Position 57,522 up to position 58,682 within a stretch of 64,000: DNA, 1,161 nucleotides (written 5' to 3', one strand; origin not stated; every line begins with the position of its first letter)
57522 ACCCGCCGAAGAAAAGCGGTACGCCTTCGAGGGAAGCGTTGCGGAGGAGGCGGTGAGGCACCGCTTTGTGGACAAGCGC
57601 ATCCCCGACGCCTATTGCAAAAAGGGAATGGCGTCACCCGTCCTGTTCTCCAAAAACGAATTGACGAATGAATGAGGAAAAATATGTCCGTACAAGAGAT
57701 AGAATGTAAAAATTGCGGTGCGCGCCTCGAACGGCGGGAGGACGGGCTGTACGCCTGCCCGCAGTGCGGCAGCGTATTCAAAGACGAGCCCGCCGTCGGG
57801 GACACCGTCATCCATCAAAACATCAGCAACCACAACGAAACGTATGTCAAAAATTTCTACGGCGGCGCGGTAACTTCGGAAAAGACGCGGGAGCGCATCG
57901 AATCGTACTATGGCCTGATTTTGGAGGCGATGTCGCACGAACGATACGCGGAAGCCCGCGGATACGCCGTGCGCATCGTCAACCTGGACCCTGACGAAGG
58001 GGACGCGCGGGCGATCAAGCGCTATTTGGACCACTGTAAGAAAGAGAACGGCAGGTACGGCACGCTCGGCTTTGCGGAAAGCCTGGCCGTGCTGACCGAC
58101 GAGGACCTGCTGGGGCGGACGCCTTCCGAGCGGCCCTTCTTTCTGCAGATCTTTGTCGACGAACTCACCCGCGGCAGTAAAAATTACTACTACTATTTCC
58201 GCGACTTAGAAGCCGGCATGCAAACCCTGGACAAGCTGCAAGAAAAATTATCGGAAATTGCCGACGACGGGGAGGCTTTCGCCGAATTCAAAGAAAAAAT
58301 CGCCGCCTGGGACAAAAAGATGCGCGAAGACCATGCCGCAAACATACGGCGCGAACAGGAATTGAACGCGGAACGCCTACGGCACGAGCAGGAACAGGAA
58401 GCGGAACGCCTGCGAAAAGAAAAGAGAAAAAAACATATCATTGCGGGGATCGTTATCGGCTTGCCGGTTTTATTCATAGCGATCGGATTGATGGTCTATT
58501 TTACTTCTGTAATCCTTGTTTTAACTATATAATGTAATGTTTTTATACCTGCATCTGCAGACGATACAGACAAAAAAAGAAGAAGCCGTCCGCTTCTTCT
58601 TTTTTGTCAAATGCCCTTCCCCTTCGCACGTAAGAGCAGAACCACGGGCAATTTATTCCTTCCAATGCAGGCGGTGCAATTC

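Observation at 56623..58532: XRE-controlled GIY-YIG nuclease-like gene plus zinc-ribbon/coiled-coil tail-anchored membrane protein: candidate uncharacterised defence or abortive-infection module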

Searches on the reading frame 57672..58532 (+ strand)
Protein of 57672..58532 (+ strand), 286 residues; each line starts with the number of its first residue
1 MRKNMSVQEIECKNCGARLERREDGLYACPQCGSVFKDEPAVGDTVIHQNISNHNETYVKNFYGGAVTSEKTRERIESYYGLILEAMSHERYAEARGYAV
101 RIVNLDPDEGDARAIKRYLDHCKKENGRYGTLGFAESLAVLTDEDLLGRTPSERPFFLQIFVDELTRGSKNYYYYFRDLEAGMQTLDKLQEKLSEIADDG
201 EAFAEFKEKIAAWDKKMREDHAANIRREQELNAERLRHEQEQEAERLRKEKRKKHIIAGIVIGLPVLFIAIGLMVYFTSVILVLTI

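Call 3: search_protein_families(library=pfam, proteins=[window:57672-58532:+], max_evalue=1)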
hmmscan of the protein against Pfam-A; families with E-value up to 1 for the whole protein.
window:57672-58532:+ (286 aa): 30 families (the best 25 are shown)
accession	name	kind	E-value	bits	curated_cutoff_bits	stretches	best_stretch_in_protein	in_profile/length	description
PF08271.17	Zn_Ribbon_TF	-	4.6e-05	23.3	29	1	11-40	2-33/43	TFIIB zinc-binding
PF08792.16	A2L_zn_ribbon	-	0.00019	21.5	22.9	1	9-36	3-31/33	A2L zinc ribbon domain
PF23455.1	DUF7129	-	0.00021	21.4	30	1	9-36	11-37/45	Domain of unknown function (DUF7129)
PF13248.11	Zn_ribbon_3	-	0.0027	17.6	27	0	27-37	3-13/26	zinc-ribbon domain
PF12773.13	DZR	-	0.0073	16.9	27.3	1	8-37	11-35/45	Double zinc ribbon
PF15188.11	CCDC-167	-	0.008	16.9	27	1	194-268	4-82/84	Coiled-coil domain-containing protein 167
PF01155.25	HypA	-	0.014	15.8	28.9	1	9-35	70-95/112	Hydrogenase/urease nickel incorporation, metallochaperone, hypA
PF11781.13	Zn_ribbon_RRN7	-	0.017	15.2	27.1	1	10-35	5-30/32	Zinc-finger of RNA-polymerase I-specific TFIIB, Rrn7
PF23430.1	DUF7117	-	0.018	15.1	28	1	10-35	7-32/232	Family of unknown function (DUF7117)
PF14610.12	Psg1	-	0.025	14.8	30.1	1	238-280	135-177/186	Ykl077w/Psg1 (Pma1 Stabilization in Golgi)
PF07503.17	zf-HYPF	-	0.027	14.7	23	0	8-19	20-31/34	HypF finger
PF05191.20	ADK_lid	-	0.038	14.3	26.6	0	11-24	23-36/36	Adenylate kinase, active site lid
PF07754.17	HVO_2753_ZBP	-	0.04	14.2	33.2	1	12-35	1-25/46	Small zinc finger protein HVO_2753-like, Zn-binding pocket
PF03604.18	Zn_ribbon_RPAB4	-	0.05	13.7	24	0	10-19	18-27/32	DNA directed RNA polymerase, 7 kDa subunit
PF05422.17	SIN1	-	0.057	14.4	27.5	1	214-255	72-112/140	Stress-activated map kinase interacting protein 1 (SIN1)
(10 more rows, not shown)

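Call 4: search_protein_families(library=padloc, proteins=[window:57672-58532:+], max_evalue=1)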
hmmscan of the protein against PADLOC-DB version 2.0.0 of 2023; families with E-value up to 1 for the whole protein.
window:57672-58532:+ (286 aa): 5 families
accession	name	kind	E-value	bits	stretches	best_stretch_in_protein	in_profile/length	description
PDLC03843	LeoC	-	0.0034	15.5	1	187-269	113-202/207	-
PDLC02729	PbeC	-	0.004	13.7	1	184-271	241-325/668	PbeC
PDLC04060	PD-T4-6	-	0.007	13.3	1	183-275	256-355/486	-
PDLC05062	PDC-S66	-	0.026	12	1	185-254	50-119/282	-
PDLC00604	ZorA1|ZorA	-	0.68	6.2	0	172-284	45-163/639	MotA/ExbB/TolQ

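Call 5: search_protein_families(library=ncbifam, proteins=[window:57672-58532:+], max_evalue=1)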
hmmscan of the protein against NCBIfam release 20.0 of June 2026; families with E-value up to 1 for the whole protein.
window:57672-58532:+ (286 aa): 21 families
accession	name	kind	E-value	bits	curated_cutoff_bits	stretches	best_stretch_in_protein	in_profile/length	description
NF011481.0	PRK14890.1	equivalog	0.0011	19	61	1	4-35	4-36/61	putative Zn-ribbon RNA-binding protein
NF049861.1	SCO2400_fam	subfamily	0.004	17.7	55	1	215-270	56-109/136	SCO2400 family protein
NF003058.0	PRK03976.1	equivalog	0.0076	16.2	87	1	8-40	35-68/91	50S ribosomal protein L37ae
NF033497.1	rubre_like_arch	subfamily_domain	0.011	15.4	32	1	11-35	2-25/34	rubrerythrin-like domain-containing protein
TIGR00100.1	hypA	equivalog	0.015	15.3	88.1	1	8-35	69-96/116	hydrogenase maturation nickel metallochaperone HypA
NF001605.0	PRK00398.1-2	equivalog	0.025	14.4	63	1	12-46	4-40/43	DNA-directed RNA polymerase subunit P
NF041909.1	HVO_2753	equivalog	0.026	14.4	80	1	2-34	2-34/59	HVO_2753 family zinc finger protein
NF033483.0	PknB_PASTA_kin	equivalog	0.053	12.5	450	1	185-277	257-355/563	Stk1 family PASTA domain-containing Ser/Thr kinase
NF034126.3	PRK09521.1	equivalog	0.067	13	90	1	8-35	143-169/180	exosome complex RNA-binding protein Csl4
NF050014.1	HpsJ_like_B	equivalog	0.11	12.1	260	1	198-274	176-244/254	hormogonium polysaccharide biosynthesis protein HpsJ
TIGR03655.1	anti_R_Lar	subfamily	0.12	12.7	39.6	0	3-22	22-41/55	Lar family restriction alleviation protein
TIGR02605.1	CxxC_CxxC_SSSS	subfamily_domain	0.13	12.4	31.3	1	11-34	7-34/52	FmdB family zinc ribbon protein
NF008678.0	PRK11700.1-1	equivalog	0.15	11.4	370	1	182-250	3-70/188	VOC family protein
NF041912.1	HVO_0758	equivalog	0.18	11.8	70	1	10-38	21-54/55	HVO_0758 family zinc finger protein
NF041795.1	Brz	equivalog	0.22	11.9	100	0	5-19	1-15/60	transcriptional regulator Brz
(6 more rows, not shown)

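Call 6: search_protein_families(library=phrogs, proteins=[window:57672-58532:+], max_evalue=1)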
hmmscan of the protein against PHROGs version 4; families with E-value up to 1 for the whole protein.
window:57672-58532:+ (286 aa): 17 families
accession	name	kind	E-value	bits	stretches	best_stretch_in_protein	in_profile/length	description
phrog_4875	-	unknown function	0.0003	21.9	1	4-39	7-43/77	-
phrog_689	-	lysis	0.0013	20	1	182-279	7-86/91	holin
phrog_6586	-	unknown function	0.0096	16.8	1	9-44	3-35/129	-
phrog_4852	-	unknown function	0.012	16.3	1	3-50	7-54/194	-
phrog_8315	-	unknown function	0.021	16.1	1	10-59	8-51/62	-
phrog_18918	-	unknown function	0.041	15.2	0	233-278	48-93/109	-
phrog_6422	-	moron, auxiliary metabolic gene and host takeover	0.085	14.2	1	5-40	3-44/120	Lar-like restriction alleviation protein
phrog_37850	-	unknown function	0.11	13.3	1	83-109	14-40/47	-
phrog_3207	-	unknown function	0.12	13.5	1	6-37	23-55/90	-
phrog_1076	-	transcription regulation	0.12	12.8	1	3-70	89-165/339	FmdB-like transcriptional regulator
phrog_6739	-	unknown function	0.19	13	1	5-39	118-153/158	-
phrog_14968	-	unknown function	0.19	12.6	1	250-270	17-37/54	-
phrog_26488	-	unknown function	0.2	12.9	1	9-39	21-56/104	-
phrog_24057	-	unknown function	0.22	11.8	1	181-250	2-70/188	-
phrog_36973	-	unknown function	0.25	12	0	28-38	7-17/53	-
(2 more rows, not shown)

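Call 12: find_homologous_proteins(query=window:57672-58532:+)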
Query window:57672-58532:+ (286 aa): 2 proteins with E <= 0.001 among 1575 candidates.
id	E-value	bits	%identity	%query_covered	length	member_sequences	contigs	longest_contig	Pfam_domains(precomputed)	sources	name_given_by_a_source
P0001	1.4e-183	627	99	99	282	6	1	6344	-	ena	-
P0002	1.4e-91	325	78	69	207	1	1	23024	-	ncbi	-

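Call 14: find_encoding_contigs(protein=P0002, flank=6000, max_places=4)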
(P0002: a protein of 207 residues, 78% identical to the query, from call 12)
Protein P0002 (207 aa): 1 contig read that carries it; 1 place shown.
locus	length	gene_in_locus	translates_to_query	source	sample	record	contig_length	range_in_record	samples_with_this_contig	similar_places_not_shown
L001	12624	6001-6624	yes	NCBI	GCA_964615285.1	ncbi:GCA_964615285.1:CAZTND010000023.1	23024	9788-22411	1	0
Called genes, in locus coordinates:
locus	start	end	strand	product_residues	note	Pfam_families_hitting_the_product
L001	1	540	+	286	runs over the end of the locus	PF02517:Rce1-like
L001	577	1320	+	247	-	PF12773:DZR (faint), PF13248:Zn_ribbon_3 (faint), PF13240:Zn_Ribbon_1 (weak)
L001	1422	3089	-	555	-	PF00682:HMGL-like, PF22615:IPMS_D2, PF08502:LeuA_dimer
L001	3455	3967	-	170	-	PF00583:Acetyltransf_1, PF13508:Acetyltransf_7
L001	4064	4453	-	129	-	PF01475:FUR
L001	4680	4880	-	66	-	PF13560:HTH_31, PF12844:HTH_19 (weak), PF01381:HTH_3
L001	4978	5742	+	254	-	PF22945:LEM-3_GIY-YIG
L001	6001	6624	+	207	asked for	-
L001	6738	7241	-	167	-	PF00588:SpoU_methylase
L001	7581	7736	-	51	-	-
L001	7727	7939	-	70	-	-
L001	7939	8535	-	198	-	PF02915:Rubrerythrin, PF21349:RUBY_RBDX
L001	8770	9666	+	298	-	PF01694:Rhomboid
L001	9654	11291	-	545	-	PF00749:tRNA-synt_1c, PF03950:tRNA-synt_1c_C, PF20974:tRNA-synt_1c_C2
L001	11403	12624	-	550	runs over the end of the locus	PF01268:FTHFS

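Call 15: find_encoding_contigs(protein=P0001, flank=6000, max_places=4)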
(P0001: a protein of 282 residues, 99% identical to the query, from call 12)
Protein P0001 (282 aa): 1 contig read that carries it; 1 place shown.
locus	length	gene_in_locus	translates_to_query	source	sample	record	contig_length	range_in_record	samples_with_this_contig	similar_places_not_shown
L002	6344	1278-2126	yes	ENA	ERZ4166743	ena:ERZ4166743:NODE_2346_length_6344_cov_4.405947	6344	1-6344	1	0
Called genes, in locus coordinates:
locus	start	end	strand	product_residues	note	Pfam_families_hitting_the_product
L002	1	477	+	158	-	?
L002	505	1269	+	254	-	PF22945:LEM-3_GIY-YIG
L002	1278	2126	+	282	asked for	-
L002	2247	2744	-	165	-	PF00588:SpoU_methylase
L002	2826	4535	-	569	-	PF01266:DAO (faint), PF07992:Pyr_redox_2, PF13450:NAD_binding_8 (faint), PF13738:Pyr_redox_3 (faint), PF00070:Pyr_redox, PF02852:Pyr_redox_dim, PF00581:Rhodanese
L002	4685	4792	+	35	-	-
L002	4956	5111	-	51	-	-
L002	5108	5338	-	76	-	-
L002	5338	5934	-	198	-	PF02915:Rubrerythrin, PF21349:RUBY_RBDX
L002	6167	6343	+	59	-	?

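Call 37: search_protein_representatives(protein=window:57672-58529:+)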
Query: 286 residues. Proteins with E-value up to 0.001 (for the whole library): 32; up to 1e-10: 22; up to 1e-30: 1. The best 32 are listed.
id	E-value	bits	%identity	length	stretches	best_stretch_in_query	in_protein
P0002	4.6e-92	324.8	79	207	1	87-277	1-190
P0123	4.5e-25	105.1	30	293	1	10-274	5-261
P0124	2.9e-24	102.5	35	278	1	9-181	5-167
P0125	3.6e-24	102.2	31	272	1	10-270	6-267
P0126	5.7e-18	81.8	32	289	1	5-275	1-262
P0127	8.3e-18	81.3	39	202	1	5-139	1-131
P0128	4.4e-17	78.9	32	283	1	5-169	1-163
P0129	1.1e-16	77.6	40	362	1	5-130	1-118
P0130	4.2e-16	75.7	37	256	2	5-133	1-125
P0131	6.6e-16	75.1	32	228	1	8-142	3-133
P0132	7.8e-16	74.8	36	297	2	5-135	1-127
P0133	2.6e-15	73.1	34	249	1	7-130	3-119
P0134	2.8e-15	73.0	29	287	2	74-274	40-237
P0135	4.3e-15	72.4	31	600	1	5-242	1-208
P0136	6.6e-15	71.8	27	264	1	7-269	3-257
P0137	1.3e-14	70.8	32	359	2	9-142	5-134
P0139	4.8e-12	62.4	35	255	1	5-136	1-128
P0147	5.4e-07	45.8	25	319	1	5-133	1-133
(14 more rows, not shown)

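Call 41: find_homologous_proteins(query=A4, max_evalue=0.001)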
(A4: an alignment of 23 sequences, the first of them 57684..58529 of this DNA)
Query A4 (23 sequences) (282 aa, profile of the alignment): 4 proteins with E <= 0.001 among 8000 candidates.
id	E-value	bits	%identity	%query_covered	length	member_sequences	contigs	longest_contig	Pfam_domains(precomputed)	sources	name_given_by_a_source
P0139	2.0e-75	272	34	47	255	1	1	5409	-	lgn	-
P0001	1.0e-66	244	99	100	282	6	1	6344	-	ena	-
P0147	6.8e-53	198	24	95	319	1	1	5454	-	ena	-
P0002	7.8e-25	106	78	70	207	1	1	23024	-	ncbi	-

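Call 43: find_encoding_contigs(protein=P0139, flank=5000, max_places=3)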
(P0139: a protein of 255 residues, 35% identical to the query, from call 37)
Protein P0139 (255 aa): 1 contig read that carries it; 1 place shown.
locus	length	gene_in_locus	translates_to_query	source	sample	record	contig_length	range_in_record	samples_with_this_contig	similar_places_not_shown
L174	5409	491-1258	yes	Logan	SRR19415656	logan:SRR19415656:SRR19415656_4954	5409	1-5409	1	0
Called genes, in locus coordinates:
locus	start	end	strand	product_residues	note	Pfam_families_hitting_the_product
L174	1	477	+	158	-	?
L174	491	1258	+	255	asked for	-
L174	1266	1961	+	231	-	PF18998:Flg_new_2 (weak)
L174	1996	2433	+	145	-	-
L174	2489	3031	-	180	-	-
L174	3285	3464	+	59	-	-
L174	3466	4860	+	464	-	PF00589:Phage_integrase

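Call 44: find_encoding_contigs(protein=P0147, flank=5000, max_places=3)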
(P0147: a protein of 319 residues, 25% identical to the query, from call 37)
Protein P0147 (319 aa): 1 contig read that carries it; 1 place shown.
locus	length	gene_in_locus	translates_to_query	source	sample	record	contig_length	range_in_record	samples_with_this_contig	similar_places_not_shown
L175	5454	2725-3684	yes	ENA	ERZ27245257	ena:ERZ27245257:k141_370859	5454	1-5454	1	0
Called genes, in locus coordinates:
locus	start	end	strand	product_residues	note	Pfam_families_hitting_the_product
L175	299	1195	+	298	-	PF23343:REP_ORF2-G2P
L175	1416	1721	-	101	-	PF01381:HTH_3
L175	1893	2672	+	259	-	PF18754:Nmad3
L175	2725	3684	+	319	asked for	-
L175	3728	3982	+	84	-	-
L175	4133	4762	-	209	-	-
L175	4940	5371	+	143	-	-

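Call 45: find_encoding_contigs(protein=P0123, flank=5000, max_places=3)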
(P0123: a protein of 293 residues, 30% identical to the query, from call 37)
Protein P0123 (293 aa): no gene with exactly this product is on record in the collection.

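Call 48: search_protein_families(library=pfam, proteins=[L175:1893-2669:+, L174:1-474:+, L174:1266-1958:+, L174:1996-2430:+, L175:3728-3979:+, L175:1416-1718:-], max_evalue=0.01)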
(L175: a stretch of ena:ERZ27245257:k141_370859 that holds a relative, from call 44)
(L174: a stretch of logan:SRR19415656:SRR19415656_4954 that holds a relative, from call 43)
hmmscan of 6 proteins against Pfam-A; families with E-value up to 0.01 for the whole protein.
L175:1893-2669:+ (259 aa): 1 family
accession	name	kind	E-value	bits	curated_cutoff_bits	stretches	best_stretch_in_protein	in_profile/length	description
PF18754.6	Nmad3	-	3.2e-39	135.5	27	1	2-207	1-207/247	Nucleotide modification associated domain 3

L174:1-474:+ (158 aa): 1 family
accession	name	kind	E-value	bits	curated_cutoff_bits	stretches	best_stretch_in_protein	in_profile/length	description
PF18754.6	Nmad3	-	8e-12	45.7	27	1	7-107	126-209/247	Nucleotide modification associated domain 3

L174:1266-1958:+ (231 aa): 1 family
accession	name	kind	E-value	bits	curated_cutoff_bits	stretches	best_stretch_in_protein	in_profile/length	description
PF18998.6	Flg_new_2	-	2.1e-06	28.1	23.6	1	177-218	23-69/73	Divergent InlB B-repeat domain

L174:1996-2430:+ (145 aa): 0 families

L175:3728-3979:+ (84 aa): 0 families

L175:1416-1718:- (100 aa): 3 families
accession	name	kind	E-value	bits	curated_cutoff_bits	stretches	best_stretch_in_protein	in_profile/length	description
PF01381.28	HTH_3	-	2.3e-08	34.4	23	1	9-64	1-55/55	Helix-turn-helix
PF13560.12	HTH_31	-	5.4e-05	23.9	27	1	11-61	8-58/64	Helix-turn-helix domain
PF12844.13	HTH_19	-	0.0012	19.1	30.2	1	7-55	2-49/64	Helix-turn-helix domain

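Call 49: search_protein_families(library=padloc, proteins=[L175:1893-2669:+, L174:1-474:+, L174:1266-1958:+, L174:1996-2430:+, L175:3728-3979:+], max_evalue=0.01)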
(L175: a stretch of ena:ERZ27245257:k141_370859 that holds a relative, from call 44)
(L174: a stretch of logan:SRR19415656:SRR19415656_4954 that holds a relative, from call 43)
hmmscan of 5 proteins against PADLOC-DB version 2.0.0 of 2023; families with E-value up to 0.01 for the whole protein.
L175:1893-2669:+ (259 aa): 0 families

L174:1-474:+ (158 aa): 0 families

L174:1266-1958:+ (231 aa): 0 families

L174:1996-2430:+ (145 aa): 0 families

L175:3728-3979:+ (84 aa): 0 families

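Call 53: predict_structure(alignment_id=A3)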
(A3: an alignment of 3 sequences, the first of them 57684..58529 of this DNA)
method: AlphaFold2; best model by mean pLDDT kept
length: 282 residues; sequences in the alignment: 3
mean_pLDDT: 58.0   pTM: 0.32
mean pLDDT of the five models: 58.0, 57.8, 55.8, 53.1, 51.4
residues with pLDDT >= 90: 0; 70-90: 68; 50-70: 133; < 50: 81
segments of 3 or more residues with pLDDT < 50: 1-4, 35-63, 80-90, 123-130, 145-151, 160-175
pLDDT, mean of each block of 10 residues (from residue 1): 50 69 62 42 30 37 52 51 46 53 56 60 48 57 49 51 40 48 57 53 60 69 81 85 76 72 84 84 78
secondary structure, 60 per line:
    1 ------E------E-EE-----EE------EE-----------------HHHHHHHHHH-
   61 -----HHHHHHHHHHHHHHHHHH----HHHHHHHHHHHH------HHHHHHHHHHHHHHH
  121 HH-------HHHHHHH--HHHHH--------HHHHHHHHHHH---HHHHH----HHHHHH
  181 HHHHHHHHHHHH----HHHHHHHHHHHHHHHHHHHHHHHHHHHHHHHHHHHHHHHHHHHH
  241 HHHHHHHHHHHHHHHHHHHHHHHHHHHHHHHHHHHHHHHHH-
elements in order: H50-59 H66-83 H88-99 H106-122 H130-136 H139-143 H152-162 H166-170 H175-192 H197-281

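Call 56: search_dna_similar(query=window:57684-58529:+, collection=phages, mode=protein, max_evalue=0.001)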
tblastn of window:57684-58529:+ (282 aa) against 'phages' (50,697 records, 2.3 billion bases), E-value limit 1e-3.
No match.

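Call 57: search_dna_similar(query=window:57684-58529:+, collection=plasmids, mode=protein, max_evalue=0.001)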
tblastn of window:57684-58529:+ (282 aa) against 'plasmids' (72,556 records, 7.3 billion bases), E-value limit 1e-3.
No match.

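Call 64: find_related_loci(query=A5, collection=viral_contigs, flank=5000)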
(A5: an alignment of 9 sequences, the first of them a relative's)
Query A5 (289 aa) in viral_contigs; peptide patterns used: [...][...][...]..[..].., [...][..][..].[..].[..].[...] (x = any residue, [..] = any of these).
133 stretches matched a pattern, but none encodes a relative of the query by tblastn (E <= 1e-3).

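Call 65: list_cluster_members(proteins=[P0124, P0125, P0126, P0128, P0129, P0130, P0131, P0132, P0135, P0137])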
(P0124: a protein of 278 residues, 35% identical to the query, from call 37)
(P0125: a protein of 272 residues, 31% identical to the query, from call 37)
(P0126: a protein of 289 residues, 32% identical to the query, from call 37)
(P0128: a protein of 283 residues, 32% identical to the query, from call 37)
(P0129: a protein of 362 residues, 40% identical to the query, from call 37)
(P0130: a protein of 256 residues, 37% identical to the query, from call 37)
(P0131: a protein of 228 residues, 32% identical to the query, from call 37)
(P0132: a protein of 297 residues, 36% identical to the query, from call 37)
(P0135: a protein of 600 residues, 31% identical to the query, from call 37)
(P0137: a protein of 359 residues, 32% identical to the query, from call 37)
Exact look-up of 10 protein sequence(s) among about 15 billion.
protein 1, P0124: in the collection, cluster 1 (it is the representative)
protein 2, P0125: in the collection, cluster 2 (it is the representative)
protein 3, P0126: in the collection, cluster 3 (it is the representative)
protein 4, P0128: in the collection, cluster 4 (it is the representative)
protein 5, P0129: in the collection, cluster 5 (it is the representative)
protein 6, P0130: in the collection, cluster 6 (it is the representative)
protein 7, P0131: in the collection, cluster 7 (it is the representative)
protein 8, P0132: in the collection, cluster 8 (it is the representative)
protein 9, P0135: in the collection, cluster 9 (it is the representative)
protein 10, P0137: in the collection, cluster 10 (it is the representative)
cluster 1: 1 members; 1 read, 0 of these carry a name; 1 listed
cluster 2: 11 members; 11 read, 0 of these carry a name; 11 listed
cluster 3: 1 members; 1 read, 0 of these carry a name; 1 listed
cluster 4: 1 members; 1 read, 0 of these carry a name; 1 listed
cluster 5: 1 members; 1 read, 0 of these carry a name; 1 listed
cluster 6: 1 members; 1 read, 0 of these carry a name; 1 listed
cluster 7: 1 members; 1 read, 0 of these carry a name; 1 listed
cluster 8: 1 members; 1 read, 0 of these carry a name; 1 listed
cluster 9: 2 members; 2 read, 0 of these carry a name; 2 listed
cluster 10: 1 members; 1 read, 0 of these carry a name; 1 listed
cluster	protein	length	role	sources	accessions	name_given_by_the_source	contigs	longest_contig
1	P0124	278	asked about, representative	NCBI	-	-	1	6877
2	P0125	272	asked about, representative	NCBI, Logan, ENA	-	-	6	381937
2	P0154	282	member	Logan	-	-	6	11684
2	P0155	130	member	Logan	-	-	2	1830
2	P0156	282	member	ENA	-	-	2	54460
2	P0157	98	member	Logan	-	-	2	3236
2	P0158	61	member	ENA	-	-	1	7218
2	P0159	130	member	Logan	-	-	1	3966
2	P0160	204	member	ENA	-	-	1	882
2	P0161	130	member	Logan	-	-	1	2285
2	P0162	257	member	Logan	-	-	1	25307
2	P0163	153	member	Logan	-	-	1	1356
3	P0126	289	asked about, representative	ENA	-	-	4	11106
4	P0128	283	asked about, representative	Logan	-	-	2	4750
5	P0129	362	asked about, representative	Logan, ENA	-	-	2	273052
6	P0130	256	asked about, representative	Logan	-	-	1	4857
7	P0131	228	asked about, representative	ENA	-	-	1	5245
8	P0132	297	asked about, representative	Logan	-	-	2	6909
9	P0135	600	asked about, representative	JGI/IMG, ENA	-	-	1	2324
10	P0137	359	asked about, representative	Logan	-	-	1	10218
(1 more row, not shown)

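Call 66: find_encoding_contigs(protein=P0125, flank=5000, max_places=4)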
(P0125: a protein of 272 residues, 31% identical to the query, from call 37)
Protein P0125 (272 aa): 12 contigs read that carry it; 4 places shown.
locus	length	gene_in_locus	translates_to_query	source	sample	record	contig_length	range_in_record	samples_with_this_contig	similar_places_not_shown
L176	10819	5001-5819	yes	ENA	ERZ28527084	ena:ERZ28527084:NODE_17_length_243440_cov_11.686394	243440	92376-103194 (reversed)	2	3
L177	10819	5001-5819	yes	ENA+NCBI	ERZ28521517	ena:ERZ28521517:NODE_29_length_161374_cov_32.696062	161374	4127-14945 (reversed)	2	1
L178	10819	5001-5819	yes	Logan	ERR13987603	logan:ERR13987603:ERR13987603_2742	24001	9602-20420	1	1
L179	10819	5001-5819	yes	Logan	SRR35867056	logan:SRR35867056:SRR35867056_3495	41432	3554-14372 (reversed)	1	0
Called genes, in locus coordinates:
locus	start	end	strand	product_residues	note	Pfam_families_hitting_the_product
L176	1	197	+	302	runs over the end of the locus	-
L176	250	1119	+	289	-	PF02457:DAC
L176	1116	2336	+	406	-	PF06245:DUF1015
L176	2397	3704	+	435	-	PF00696:AA_kinase, PF13840:ACT_7 (faint), PF01842:ACT (weak), PF22468:ACT_9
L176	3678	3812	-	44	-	-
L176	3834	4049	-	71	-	PF07022:Phage_CI_repr (weak), PF12844:HTH_19 (weak), PF13443:HTH_26 (weak), PF01381:HTH_3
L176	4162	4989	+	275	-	-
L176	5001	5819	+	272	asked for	-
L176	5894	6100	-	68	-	PF13560:HTH_31, PF12844:HTH_19, PF01381:HTH_3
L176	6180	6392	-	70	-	PF13560:HTH_31, PF07022:Phage_CI_repr, PF12844:HTH_19, PF01381:HTH_3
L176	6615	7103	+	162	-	-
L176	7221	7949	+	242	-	PF00899:ThiF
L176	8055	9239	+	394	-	PF22020:RlmL_1st, PF02926:THUMP, PF01170:UPF0020, PF13847:Methyltransf_31 (faint)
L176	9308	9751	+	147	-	PF02580:Tyr_Deacylase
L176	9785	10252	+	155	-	PF01451:LMWPc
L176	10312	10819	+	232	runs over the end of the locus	PF08713:DNA_alkylation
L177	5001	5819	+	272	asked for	-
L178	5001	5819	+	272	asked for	-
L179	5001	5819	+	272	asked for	-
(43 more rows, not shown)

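Call 67: find_encoding_contigs(protein=P0129, flank=5000, max_places=3)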
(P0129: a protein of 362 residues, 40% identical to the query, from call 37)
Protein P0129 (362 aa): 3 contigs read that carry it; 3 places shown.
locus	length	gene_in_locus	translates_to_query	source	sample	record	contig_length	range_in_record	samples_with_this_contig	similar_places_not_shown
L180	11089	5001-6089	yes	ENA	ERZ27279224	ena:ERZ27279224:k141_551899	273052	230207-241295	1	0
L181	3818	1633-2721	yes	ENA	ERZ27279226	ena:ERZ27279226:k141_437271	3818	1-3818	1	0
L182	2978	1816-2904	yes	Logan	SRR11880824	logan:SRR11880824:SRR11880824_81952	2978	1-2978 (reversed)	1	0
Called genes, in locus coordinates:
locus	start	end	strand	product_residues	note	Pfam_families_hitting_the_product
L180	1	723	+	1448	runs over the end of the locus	-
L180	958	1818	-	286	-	PF02645:DegV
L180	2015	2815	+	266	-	PF04002:RadC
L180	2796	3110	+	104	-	PF12647:RNHCP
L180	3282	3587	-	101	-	PF01381:HTH_3 (weak)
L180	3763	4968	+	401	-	PF14281:PDDEXK_4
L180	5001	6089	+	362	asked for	PF13248:Zn_ribbon_3 (faint), PF18998:Flg_new_2 (weak)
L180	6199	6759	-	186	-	PF01928:CYTH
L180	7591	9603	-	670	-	PF00664:ABC_membrane, PF02463:SMC_N (faint), PF03193:RsgA_GTPase (weak), PF00005:ABC_tran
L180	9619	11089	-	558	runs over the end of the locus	PF00664:ABC_membrane, PF00005:ABC_tran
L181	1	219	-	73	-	?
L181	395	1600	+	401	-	PF14281:PDDEXK_4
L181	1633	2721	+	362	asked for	PF13248:Zn_ribbon_3 (faint), PF18998:Flg_new_2 (weak)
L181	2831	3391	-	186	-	PF01928:CYTH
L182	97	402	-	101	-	PF01381:HTH_3 (weak)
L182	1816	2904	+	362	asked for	PF13248:Zn_ribbon_3 (faint), PF18998:Flg_new_2 (weak)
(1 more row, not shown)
